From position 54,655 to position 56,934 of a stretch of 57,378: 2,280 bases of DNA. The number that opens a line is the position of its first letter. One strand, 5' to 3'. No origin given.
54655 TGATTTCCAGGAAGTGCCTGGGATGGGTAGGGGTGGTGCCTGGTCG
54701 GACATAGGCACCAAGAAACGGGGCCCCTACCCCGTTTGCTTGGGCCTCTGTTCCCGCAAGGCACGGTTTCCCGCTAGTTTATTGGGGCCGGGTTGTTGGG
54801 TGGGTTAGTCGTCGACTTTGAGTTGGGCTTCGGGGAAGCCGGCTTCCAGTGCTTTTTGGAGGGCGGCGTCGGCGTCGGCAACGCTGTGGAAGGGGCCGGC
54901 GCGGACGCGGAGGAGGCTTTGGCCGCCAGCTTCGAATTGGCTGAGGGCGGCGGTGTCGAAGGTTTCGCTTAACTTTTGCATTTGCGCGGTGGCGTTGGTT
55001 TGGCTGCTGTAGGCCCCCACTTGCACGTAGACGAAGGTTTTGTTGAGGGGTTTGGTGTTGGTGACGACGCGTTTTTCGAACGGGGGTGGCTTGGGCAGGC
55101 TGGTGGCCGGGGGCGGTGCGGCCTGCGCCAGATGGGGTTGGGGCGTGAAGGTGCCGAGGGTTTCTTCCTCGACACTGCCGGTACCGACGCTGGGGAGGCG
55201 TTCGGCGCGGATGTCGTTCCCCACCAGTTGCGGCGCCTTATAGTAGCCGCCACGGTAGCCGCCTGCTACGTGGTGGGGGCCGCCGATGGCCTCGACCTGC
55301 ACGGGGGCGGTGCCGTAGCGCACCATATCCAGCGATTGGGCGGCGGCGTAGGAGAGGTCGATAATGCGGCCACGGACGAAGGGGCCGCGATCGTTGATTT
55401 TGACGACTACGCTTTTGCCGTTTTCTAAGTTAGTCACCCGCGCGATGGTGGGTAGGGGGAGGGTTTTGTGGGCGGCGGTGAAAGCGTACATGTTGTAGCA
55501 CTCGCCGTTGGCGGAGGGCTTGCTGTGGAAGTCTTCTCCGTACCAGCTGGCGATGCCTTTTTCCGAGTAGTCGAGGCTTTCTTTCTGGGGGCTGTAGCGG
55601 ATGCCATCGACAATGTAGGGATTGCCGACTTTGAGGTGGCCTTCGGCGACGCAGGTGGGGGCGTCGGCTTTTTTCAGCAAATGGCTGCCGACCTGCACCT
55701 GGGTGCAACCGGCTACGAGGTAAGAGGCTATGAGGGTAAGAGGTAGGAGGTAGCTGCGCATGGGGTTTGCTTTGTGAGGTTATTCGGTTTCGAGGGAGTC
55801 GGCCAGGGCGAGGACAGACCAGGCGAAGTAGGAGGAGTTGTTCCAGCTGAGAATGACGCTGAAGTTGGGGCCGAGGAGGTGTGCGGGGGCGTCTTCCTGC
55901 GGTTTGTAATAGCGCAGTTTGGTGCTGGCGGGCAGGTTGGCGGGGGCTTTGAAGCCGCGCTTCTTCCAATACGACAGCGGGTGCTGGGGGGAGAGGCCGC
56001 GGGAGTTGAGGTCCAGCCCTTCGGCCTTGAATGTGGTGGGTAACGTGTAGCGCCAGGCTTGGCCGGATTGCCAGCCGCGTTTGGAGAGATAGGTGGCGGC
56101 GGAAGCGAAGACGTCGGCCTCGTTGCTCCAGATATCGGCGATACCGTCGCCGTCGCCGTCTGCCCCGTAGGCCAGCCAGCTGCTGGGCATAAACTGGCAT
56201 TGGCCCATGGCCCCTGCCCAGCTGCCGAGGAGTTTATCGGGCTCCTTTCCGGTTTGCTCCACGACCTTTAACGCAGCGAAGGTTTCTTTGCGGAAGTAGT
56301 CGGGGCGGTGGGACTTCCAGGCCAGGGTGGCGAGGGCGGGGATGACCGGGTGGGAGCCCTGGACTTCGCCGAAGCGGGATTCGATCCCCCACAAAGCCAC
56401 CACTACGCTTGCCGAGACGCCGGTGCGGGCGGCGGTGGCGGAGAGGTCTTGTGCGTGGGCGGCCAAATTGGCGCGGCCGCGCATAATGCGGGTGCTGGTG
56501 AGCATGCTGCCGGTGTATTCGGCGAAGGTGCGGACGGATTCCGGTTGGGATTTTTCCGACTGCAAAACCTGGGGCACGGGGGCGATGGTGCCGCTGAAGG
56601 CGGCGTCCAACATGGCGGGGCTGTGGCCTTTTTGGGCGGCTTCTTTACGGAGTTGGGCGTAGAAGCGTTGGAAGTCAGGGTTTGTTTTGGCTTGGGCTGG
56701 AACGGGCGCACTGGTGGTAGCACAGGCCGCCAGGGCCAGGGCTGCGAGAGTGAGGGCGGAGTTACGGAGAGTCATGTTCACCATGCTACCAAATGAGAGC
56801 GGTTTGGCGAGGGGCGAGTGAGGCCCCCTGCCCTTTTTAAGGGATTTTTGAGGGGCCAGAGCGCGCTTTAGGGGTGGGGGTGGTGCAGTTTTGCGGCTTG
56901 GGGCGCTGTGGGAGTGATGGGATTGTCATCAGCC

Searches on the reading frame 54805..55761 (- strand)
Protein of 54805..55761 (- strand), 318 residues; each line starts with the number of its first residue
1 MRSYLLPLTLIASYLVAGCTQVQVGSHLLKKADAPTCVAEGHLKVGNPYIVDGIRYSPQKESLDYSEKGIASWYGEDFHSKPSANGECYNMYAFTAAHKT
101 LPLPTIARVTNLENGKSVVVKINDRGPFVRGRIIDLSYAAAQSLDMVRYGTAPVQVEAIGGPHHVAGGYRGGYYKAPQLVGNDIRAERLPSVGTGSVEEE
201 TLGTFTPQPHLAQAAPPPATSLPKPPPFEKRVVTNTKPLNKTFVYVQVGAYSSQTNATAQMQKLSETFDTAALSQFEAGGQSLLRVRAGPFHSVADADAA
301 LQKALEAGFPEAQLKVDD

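Call 80: search_protein_families(library=pfam, proteins=[window:54805-55761:-], max_evalue=0.001)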
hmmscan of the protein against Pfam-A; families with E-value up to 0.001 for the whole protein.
window:54805-55761:- (318 aa): 2 families
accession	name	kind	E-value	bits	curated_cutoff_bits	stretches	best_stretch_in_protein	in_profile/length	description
PF03330.24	DPBB_1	-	2.7e-29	101.7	28.8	1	67-156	2-83/83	Lytic transglycolase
PF05036.18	SPOR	-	4.3e-12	46.6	21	1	242-308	3-68/76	SPOR domain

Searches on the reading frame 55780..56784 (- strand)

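Call 80: search_protein_families(library=pfam, proteins=[window:55780-56784:-], max_evalue=0.001)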
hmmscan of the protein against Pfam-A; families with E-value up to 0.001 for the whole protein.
window:55780-56784:- (334 aa): 1 family
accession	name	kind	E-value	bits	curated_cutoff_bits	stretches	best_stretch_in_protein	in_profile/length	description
PF13406.11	SLT_2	-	1.7e-88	297.1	24.3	1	38-329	2-292/292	Transglycosylase SLT domain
